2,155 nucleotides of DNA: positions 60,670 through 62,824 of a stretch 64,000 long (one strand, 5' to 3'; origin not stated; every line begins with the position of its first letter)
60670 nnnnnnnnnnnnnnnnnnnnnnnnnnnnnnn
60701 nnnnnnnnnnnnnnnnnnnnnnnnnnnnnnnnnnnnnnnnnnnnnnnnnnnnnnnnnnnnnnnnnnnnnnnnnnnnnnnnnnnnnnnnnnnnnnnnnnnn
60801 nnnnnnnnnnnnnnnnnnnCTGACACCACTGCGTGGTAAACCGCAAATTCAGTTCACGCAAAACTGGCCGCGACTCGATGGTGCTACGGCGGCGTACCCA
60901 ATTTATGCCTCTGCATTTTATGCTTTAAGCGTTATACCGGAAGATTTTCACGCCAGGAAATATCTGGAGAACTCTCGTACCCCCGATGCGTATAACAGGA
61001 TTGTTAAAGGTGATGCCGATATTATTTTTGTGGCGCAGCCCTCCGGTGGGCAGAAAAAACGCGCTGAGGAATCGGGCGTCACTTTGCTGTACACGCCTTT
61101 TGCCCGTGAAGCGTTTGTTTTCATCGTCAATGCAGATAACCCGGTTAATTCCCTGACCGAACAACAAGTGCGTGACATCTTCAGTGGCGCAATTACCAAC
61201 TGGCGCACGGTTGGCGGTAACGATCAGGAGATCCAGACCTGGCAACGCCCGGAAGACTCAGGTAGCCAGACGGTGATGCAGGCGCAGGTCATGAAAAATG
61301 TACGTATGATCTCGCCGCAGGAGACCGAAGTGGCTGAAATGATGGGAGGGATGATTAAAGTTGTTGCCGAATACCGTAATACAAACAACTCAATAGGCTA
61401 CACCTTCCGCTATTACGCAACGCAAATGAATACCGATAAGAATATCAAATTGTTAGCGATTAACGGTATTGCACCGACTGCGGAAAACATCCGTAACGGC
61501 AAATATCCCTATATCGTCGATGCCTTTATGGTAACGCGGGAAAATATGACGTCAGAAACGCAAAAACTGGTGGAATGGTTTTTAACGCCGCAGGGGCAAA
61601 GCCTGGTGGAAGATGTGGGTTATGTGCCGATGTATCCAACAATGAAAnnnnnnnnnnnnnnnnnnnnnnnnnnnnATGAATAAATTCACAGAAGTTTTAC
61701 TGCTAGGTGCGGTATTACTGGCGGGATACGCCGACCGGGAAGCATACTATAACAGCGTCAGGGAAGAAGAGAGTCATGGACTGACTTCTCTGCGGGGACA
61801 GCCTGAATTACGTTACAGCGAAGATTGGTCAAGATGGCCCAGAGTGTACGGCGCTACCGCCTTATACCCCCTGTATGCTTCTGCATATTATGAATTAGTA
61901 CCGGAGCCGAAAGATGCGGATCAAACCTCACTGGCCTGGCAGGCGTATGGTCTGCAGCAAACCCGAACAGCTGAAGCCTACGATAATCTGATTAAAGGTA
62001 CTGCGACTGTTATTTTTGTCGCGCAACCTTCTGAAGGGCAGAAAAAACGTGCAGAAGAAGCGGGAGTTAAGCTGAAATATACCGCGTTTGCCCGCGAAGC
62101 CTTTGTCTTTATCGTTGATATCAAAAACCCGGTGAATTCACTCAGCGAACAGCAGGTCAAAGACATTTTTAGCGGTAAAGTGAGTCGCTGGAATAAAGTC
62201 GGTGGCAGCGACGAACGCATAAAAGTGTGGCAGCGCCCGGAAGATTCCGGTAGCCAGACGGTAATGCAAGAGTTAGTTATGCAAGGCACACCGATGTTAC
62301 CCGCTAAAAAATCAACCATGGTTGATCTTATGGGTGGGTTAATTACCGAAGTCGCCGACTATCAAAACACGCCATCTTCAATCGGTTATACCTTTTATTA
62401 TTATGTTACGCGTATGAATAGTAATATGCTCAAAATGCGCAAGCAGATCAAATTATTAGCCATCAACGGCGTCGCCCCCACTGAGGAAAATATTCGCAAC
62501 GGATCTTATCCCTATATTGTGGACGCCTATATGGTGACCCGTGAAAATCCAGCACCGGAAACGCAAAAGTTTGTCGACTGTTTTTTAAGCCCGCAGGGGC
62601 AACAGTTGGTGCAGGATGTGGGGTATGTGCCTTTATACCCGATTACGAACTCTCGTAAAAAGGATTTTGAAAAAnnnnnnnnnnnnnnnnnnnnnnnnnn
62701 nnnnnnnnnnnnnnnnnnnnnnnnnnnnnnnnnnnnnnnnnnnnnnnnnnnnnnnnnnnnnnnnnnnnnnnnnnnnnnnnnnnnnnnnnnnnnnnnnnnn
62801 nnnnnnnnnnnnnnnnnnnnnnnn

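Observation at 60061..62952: Tandem array of three PstS-like paralogs with different N-termini and a decaying third copy after glgP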

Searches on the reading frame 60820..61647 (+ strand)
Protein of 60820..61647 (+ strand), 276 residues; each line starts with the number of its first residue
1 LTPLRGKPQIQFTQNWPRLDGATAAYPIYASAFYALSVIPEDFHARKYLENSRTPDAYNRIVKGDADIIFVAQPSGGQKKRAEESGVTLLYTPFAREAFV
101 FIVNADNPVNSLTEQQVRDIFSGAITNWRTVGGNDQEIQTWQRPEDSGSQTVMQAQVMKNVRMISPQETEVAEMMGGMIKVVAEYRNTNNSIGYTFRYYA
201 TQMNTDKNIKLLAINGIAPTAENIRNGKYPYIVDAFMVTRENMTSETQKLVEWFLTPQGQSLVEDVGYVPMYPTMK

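Call 27: find_related_loci(query=A2, collection=genome_contigs, flank=8000)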
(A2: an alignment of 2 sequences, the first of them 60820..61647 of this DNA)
Query A2 (276 aa) in genome_contigs; peptide patterns used: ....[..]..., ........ (x = any residue, [..] = any of these).
116 stretches matched a pattern; 24 encode a relative of the query (tblastn E <= 1e-3); 24 distinct loci.
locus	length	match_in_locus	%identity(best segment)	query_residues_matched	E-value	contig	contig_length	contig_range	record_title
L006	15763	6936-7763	93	1-276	1e-176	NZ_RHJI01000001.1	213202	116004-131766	Escherichia sp. E1V33 1V33_1_consensus, whole genome shotgun sequence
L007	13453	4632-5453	94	1-274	3e-176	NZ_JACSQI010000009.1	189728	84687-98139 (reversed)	Escherichia whittamii strain Sa2BVA5 NODE_9_length_189728_cov_8.963839, whole genome shotgun sequence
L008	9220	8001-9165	92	1-276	5e-175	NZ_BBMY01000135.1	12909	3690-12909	Escherichia albertii NBRC 107761 = DSM 17582 strain NBRC 107761, whole genome shotgun sequence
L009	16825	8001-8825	90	1-275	6e-173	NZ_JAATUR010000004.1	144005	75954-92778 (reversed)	Escherichia coli strain SCPM-O-B-8794 4length=144005, whole genome shotgun sequence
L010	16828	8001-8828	89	1-276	7e-171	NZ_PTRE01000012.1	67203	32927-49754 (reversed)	Escherichia sp. MOD1-EC7003 MOD1-EC7003_12_length_67203_cov_124, whole genome shotgun sequence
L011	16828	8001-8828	68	1-276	4e-131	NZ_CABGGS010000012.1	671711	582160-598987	Klebsiella spallanzanii isolate SB6411, whole genome shotgun sequence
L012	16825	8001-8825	67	1-275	4e-127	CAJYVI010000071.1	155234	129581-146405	MAG: uncultured Pseudocitrobacter sp. isolate SP260_1_metabat2_genome_mining.39 genome assembly, contig: k127_95563, who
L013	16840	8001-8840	66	1-276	2e-125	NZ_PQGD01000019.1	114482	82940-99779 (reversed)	Superficieibacter electus strain BP-1 NODE_19_length_114482_cov_35.1509, whole genome shotgun sequence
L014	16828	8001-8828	67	1-272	4e-123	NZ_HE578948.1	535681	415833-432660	Phytobacter massiliensis JC163 strain type strain: JC163, whole genome shotgun sequence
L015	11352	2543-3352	65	1-272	3e-119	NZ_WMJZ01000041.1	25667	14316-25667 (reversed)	Intestinirhabdus alba strain BIT-B35 Scaffold41, whole genome shotgun sequence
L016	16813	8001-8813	65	1-271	1e-118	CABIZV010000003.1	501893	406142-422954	Enterobacteriaceae bacterium isolate MGYG-HGUT-00110 genome assembly, contig: .20298_3_19.3, whole genome shotgun sequen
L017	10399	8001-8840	64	1-276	1e-118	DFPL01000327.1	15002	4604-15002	MAG TPA_asm: Enterobacteriaceae bacterium UBA3516 UBA3516_contig_973, whole genome shotgun sequence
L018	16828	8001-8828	64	1-272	2e-118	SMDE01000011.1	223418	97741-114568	Phytobacter diazotrophicus strain DSM 17806 Ga0244675_111, whole genome shotgun sequence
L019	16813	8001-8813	56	1-271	7e-103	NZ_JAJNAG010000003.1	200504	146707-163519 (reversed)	Limnobaculum eriocheiris strain LJY008 NODE_3_length_200504_cov_45.683477, whole genome shotgun sequence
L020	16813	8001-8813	56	1-271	2e-102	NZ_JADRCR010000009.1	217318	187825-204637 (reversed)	Limnobaculum allomyrinae strain BWR-B9 contig9, whole genome shotgun sequence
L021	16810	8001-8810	51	1-271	1e-89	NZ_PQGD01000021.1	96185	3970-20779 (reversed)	Superficieibacter electus strain BP-1 NODE_21_length_96185_cov_31.9542, whole genome shotgun sequence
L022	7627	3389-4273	45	1-271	8e-80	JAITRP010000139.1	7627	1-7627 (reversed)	MAG: Zoogloeaceae bacterium isolate Roe453_bin30 k119_566060, whole genome shotgun sequence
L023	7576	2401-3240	41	3-273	1e-66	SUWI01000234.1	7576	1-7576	MAG: Lentisphaerae bacterium isolate SIG94 NODE_146469_length_7576_cov_1.412404, whole genome shotgun sequence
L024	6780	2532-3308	40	11-271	6e-65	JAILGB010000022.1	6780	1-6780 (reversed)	MAG: Opitutales bacterium isolate RUI087 k141_9174790_flag=0_multi=36.9458_len=6780, whole genome shotgun sequence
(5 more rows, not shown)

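Call 61: search_protein_families(proteins=[L019:2994-4151:+, L019:4165-6681:+, L019:8873-9277:+, L021:8986-10182:+, L021:12136-13062:+, L022:1403-2752:+, L022:4802-5755:+, L023:674-1852:+, L023:3302-5386:+, L024:653-1867:+], library=ncbifam, max_evalue=0.00001)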
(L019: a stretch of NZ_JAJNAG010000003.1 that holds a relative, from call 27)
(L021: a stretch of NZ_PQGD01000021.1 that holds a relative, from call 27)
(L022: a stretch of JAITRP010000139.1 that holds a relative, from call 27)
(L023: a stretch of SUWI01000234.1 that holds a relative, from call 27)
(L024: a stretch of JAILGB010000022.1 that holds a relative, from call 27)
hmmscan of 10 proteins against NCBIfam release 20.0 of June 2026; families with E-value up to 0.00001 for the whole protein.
L019:2994-4151:+ (386 aa): 7 families
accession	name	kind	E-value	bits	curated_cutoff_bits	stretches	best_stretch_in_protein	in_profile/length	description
TIGR02162.1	torC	equivalog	7.9e-129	430.3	478.2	1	12-380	12-384/387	pentaheme c-type cytochrome TorC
NF011606.0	PRK15032.1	equivalog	9.2e-105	350.9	455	1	12-381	13-381/390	pentaheme c-type cytochrome TorC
TIGR02161.1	napC_nirT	subfamily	8.5e-59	198.5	310.6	1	12-183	13-185/185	periplasmic nitrate (or nitrite) reductase c-type cytochrome, NapC/NirT family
NF007906.0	PRK10617.1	equivalog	7.1e-56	189.2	349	1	18-185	28-196/200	cytochrome c-type protein NapC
TIGR03153.1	cytochr_NrfH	equivalog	1.2e-18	67.5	134.2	1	19-177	3-138/138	cytochrome c nitrite reductase small subunit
TIGR03508.1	decahem_SO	subfamily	2.2e-06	27.3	192.2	0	38-90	111-160/258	DmsE family decaheme c-type cytochrome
TIGR01904.2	GSu_C4xC__C2xCH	domain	4.8e-06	26.3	27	0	316-339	42-62/73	CxxxxCH/CxxCH domain c-type cytochrome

L019:4165-6681:+ (839 aa): 22 families
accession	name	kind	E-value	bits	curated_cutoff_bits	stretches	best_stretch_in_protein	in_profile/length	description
TIGR00509.1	bisC_fam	subfamily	0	1134.6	1017.55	1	75-836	1-767/772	molybdopterin guanine dinucleotide-containing S/N-oxide reductase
NF011682.0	PRK15102.1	equivalog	4.7e-287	954.5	909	1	23-837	3-824/829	trimethylamine-N-oxide reductase TorA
TIGR02164.1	torA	equivalog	2.3e-270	899.3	1465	1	23-837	2-820/824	trimethylamine-N-oxide reductase TorA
TIGR02166.1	dmsA_ynfE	subfamily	4.9e-133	444.9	777.7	1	24-822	1-793/794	DMSO/selenate family reductase complex A subunit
NF011566.1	PRK14990.1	exception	5.6e-99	332.2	1600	1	112-822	113-813/814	dimethylsulfoxide reductase subunit A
NF041885.1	selenate_YnfE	exception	5.5e-91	305.6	1675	1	139-822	118-804/805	selenate/tellurate reductase subunit YnfE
NF041884.1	selenate_YnfF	exception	1.9e-83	280.8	1650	2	117-419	104-399/798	selenate/tellurate reductase subunit YnfF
TIGR01591.1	Fdh-alpha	equivalog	4.4e-52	177.1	666.25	2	81-585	12-483/672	formate dehydrogenase subunit alpha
TIGR03479.1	DMSO_red_II_alp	subfamily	3.9e-48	164.2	984.75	4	113-333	115-307/913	molybdopterin-dependent oxidoreductase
NF012032.0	PRK15488.1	equivalog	2.1e-43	148.4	694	2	23-418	2-362/759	thiosulfate reductase PhsA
NF047855.1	AssmNtatRedNasC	equivalog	1.7e-36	125.8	1100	1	135-585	79-511/708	assimilatory nitrate reductase catalytic subunit NasC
TIGR01580.1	narG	equivalog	6.9e-25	86.9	1084.15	1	135-322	147-317/1235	nitrate reductase subunit alpha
NF041323.1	Nitr_red_NasA_Halo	equivalog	1.5e-20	73.3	1000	1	136-772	54-641/673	assimilatory nitrate reductase NasA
NF041714.1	arsenate_red_ArrA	equivalog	3e-18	65.3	1600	1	23-379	2-359/848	arsenate respiratory reductase molybdopterin-containing subunit ArrA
NF041783.2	mnquin_red_QrcB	equivalog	3.1e-18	65.3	440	1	141-416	116-364/695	menaquinone reductase molybdopterin-binding-like subunit QrcB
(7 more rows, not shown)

L019:8873-9277:+ (135 aa): 0 families

L021:8986-10182:+ (399 aa): 7 families
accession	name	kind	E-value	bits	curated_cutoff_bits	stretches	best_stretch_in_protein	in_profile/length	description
NF008076.0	PRK10814.1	exception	6.8e-248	822.2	473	1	1-399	1-399/399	lipoprotein-releasing ABC transporter permease subunit LolC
TIGR02212.1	lolCE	equivalog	9.2e-144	479.4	362.45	1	4-399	1-411/411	lipoprotein-releasing ABC transporter permease subunit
NF008357.0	PRK11146.1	exception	1.8e-64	218.1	439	1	2-396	2-411/414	lipoprotein-releasing ABC transporter permease subunit LolE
TIGR02213.1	lolE_release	exception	7.8e-56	189.7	540.35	1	5-396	2-408/411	lipoprotein-releasing ABC transporter permease subunit LolE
TIGR03434.1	ADOP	subfamily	2.3e-08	32.6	622.3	1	250-399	664-803/803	ADOP family duplicated permease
NF038347.1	FtsX_Gpos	exception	4.9e-06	26.1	225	1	251-335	155-239/296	permease-like cell division protein FtsX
NF041854.1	ABC_perm_YbbP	equivalog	9e-06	23.9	999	0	200-397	173-369/806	putative ABC transporter permease subunit YbbP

L021:12136-13062:+ (309 aa): 12 families
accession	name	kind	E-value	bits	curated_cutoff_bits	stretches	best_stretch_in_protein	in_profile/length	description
NF009835.0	PRK13310.1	equivalog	2e-167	556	380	1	3-305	1-303/303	N-acetylglucosamine kinase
NF009836.0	PRK13311.1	equivalog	3.6e-107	357.4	551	1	3-248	1-246/256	N-acetyl-D-glucosamine kinase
NF007108.0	PRK09557.1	equivalog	2.5e-73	247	443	1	3-302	2-300/303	fructokinase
TIGR00744.1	ROK_glcA_fam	subfamily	4.3e-35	121.5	260.35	1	6-302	2-308/318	ROK family glucokinase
NF007251.0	PRK09698.1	equivalog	2.8e-33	115.5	253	1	3-301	7-295/304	allose kinase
NF003461.0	PRK05082.1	subfamily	1e-31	110.4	283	1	7-302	6-286/291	N-acetylmannosamine kinase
NF047821.1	NactlManKinNanK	equivalog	5.7e-30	104.8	450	1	7-301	6-285/288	N-acetylmannosamine kinase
NF045551.1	GK_Pyrobac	equivalog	8.1e-25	87.7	500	1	4-302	2-280/294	ATP-dependent glucokinase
NF042998.1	bglucokin_BglK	equivalog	7.6e-24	84.4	550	1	6-300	5-283/291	beta-glucoside kinase BglK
NF045942.1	PolPhglucPhase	equivalog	1.8e-14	54.1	250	1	5-162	3-156/242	polyphosphate--glucose phosphotransferase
NF047937.1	TransRegNagC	equivalog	1.1e-10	41.3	650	1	37-260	118-340/399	DNA-binding transcriptional regulator NagC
NF049930.1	TransRegMlc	equivalog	1.2e-09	38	530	1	54-301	141-389/405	sugar metabolism global transcriptional regulator Mlc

L022:1403-2752:+ (450 aa): 18 families
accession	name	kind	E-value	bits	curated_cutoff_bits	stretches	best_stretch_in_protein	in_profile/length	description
TIGR01081.1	mpl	equivalog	2.8e-199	662.8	388.7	1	2-445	1-446/448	UDP-N-acetylmuramate:L-alanyl-gamma-D-glutamyl-meso-diaminopimelate ligase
TIGR01082.1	murC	equivalog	1e-73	249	335.1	1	2-384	1-379/449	UDP-N-acetylmuramate--L-alanine ligase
NF011171.0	PRK14573.1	equivalog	1.6e-35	122.2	1015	1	2-383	6-375/809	bifunctional UDP-N-acetylmuramate--L-alanine ligase/D-alanine--D-alanine ligase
TIGR01087.1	murD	equivalog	2.2e-18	66.6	211.95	1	10-347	8-342/441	UDP-N-acetylmuramoyl-L-alanine--D-glutamate ligase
NF053645.1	pMurC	equivalog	5e-18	65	560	2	4-132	2-131/492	pseudomurein biosynthesis peptide ligase pMurC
NF001124.0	PRK00139.1-2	equivalog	2.7e-15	56.1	476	1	253-356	281-383/500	UDP-N-acetylmuramoyl-L-alanyl-D-glutamate--2,6-diaminopimelate ligase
TIGR01143.1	murF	subfamily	4.8e-13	48.8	288.6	1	177-356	149-331/418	UDP-N-acetylmuramoyl-tripeptide--D-alanyl-D-alanine ligase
NF001126.0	PRK00139.1-4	equivalog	4e-12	45.4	373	1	182-344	198-363/486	UDP-N-acetylmuramoyl-L-alanyl-D-glutamate--2,6-diaminopimelate ligase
TIGR01085.1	murE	subfamily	4.6e-12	45.6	257.3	1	273-355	281-363/472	UDP-N-acetylmuramyl-tripeptide synthetase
NF008896.0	PRK11929.1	equivalog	6.9e-12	44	1023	1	180-355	204-390/965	bifunctional UDP-N-acetylmuramoyl-L-alanyl-D-glutamate--2,6-diaminopimelate ligase MurE/UDP-N-acetylmuramoyl-tripeptide--D-alanyl-D-alanine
NF053648.1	pMurE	equivalog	6.2e-10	38.4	600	1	178-345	190-350/464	pseudomurein biosynthesis peptide ligase pMurE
NF001130.0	PRK00139.2-4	equivalog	1.5e-09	37.2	715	1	273-359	320-405/516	UDP-N-acetylmuramoyl-L-alanyl-D-glutamate--2,6-diaminopimelate ligase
NF053647.1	pMurD2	equivalog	7.9e-08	31.6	550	0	105-227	101-219/405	pseudomurein biosynthesis peptide ligase pMurD2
NF053646.1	pMurD1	equivalog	6.4e-07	28.4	610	0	280-345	285-350/465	pseudomurein biosynthesis peptide ligase pMurD1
NF033197.0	F430_CfbE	equivalog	3.9e-06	26.1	250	0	105-128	101-124/430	coenzyme F430 synthase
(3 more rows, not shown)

L022:4802-5755:+ (318 aa): 4 families
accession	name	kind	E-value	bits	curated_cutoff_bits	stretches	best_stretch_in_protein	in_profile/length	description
NF033786.1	phenyl_MerG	equivalog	2.7e-38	132.1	350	4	58-153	58-160/217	phenylmercury resistance protein MerG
NF047621.1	FlgprotMotXVib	equivalog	4e-16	59.1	330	2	38-107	81-150/211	flagellar protein MotX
NF038194.1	AlgK_TPR_lipo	equivalog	1.5e-14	53.5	700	1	37-164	270-395/448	alginate biosynthesis TPR repeat lipoprotein AlgK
NF045484.1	TransRegExoR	equivalog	7.5e-12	45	450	0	129-161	66-98/267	exopolysaccharide production regulator ExoR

L023:674-1852:+ (393 aa): 0 families

L023:3302-5386:+ (695 aa): 0 families

L024:653-1867:+ (405 aa): 3 families
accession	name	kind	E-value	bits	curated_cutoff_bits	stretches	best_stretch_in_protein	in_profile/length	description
NF009114.0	PRK12464.1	equivalog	7.7e-132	439.9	461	1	24-404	2-381/389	1-deoxy-D-xylulose-5-phosphate reductoisomerase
TIGR00243.1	Dxr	equivalog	6.9e-129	430.2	315.7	1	24-401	1-380/389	1-deoxy-D-xylulose-5-phosphate reductoisomerase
NF003938.0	PRK05447.1-1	equivalog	2.6e-119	398.8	515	1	24-403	1-391/398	1-deoxy-D-xylulose-5-phosphate reductoisomerase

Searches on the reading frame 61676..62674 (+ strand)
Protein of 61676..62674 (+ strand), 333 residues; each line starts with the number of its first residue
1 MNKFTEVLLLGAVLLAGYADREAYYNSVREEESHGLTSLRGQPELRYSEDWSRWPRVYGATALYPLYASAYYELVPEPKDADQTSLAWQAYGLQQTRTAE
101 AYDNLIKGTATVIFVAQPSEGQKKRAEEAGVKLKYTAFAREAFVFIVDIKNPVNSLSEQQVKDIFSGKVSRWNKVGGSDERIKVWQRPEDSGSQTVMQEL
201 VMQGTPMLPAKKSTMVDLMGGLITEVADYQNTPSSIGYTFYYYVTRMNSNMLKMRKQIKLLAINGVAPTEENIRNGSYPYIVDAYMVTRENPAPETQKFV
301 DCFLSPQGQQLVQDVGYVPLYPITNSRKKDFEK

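Call 5: search_protein_families(proteins=[window:61676-62674:+], library=ncbifam, max_evalue=0.01)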
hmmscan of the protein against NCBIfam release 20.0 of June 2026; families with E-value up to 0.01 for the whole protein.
window:61676-62674:+ (333 aa): 2 families
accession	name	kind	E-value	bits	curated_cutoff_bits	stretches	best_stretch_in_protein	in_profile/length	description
TIGR02136.1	ptsS_2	subfamily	9.3e-38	130.1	206.6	1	94-320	72-295/295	phosphate ABC transporter substrate-binding protein PstS family protein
TIGR00975.1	3a0107s03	equivalog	0.0018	17.4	205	0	274-322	249-301/315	phosphate ABC transporter substrate-binding protein PstS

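Call 8: profile_search(protein=window:61676-62674:+)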
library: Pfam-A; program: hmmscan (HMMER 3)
A. the first sequence (333 residues): domains with independent E <= 10: 2; with E <= 0.001: 1
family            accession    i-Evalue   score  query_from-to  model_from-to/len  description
PBP_like_2        PF12849.12    6.9e-32   111.7      94-306        43-266/267  PBP superfamily domain
SBP_bac_11        PF13531.11      0.095    12.9     134-317        72-226/227  Bacterial extracellular solute-binding protein

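Call 15: search_solved_structures(query=window:61676-62674:+, max_evalue=0.01, show_alignments=3)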
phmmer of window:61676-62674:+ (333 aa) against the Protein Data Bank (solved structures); distinct sequences matched with E-value up to 0.01: 11.
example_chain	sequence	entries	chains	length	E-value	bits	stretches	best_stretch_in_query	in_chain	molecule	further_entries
4q8r_A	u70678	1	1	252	1.6e-17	67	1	95-313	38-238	Phosphate ABC transporter, phosphate-binding protein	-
4gd5_A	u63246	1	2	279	2.4e-17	66.5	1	95-313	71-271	Phosphate ABC transporter, phosphate-binding protein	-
4n13_A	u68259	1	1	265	7.9e-16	61.5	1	123-318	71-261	Phosphate ABC transporter, periplasmic phosphate-binding protein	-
9l8j_A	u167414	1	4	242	3.2e-13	52.9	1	107-313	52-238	Sll0540 protein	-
4ecf_A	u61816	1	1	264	9.4e-13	51.4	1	126-318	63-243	ABC-type phosphate transport system, periplasmic component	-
4exl_A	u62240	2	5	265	1.8e-11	47.1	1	142-322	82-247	Phosphate-binding protein pstS 1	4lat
1twy_A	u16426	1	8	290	3.7e-10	42.8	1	133-319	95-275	ABC transporter, periplasmic substrate-binding protein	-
4h1x_A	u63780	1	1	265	4.4e-08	36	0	253-319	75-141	Phosphate-binding protein pstS 2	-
4jwo_A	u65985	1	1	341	5.6e-06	29.1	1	123-320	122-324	Phosphate binding protein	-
4pqj_A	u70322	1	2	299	3.3e-05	26.6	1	103-321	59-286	Phosphate binding protein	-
4omb_A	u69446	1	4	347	5.5e-05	25.8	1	103-321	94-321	Phosphate binding protein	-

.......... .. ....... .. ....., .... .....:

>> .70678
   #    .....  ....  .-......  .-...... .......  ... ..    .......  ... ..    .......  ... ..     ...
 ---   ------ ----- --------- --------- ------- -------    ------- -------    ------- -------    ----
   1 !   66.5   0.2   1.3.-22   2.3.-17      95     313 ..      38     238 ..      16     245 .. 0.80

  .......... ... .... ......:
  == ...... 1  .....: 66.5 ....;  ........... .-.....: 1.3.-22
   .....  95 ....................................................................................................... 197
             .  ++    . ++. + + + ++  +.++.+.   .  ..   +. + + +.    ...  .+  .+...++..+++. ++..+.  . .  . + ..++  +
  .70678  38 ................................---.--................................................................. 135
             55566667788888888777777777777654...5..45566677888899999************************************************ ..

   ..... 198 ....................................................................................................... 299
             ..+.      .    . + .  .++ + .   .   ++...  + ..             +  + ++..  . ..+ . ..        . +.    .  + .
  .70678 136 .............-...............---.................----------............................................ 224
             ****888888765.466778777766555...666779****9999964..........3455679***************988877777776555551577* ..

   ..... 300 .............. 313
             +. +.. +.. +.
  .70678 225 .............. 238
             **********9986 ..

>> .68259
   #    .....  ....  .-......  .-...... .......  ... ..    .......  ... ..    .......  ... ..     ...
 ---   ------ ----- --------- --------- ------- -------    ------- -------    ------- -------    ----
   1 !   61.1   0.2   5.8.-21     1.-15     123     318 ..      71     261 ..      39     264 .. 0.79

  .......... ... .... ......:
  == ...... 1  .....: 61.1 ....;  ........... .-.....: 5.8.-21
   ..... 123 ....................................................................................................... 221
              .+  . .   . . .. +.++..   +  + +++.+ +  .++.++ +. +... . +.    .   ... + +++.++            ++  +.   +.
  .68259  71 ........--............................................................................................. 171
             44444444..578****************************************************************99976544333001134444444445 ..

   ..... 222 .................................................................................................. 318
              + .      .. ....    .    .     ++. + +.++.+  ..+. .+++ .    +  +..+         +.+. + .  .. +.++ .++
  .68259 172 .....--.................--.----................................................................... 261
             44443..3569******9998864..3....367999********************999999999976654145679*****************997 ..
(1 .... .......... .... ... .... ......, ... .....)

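Call 40: search_protein_families(proteins=[window:61676-62674:+], library=padloc, max_evalue=0.1)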
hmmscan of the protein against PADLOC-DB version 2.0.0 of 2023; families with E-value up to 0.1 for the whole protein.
window:61676-62674:+ (333 aa): 0 families
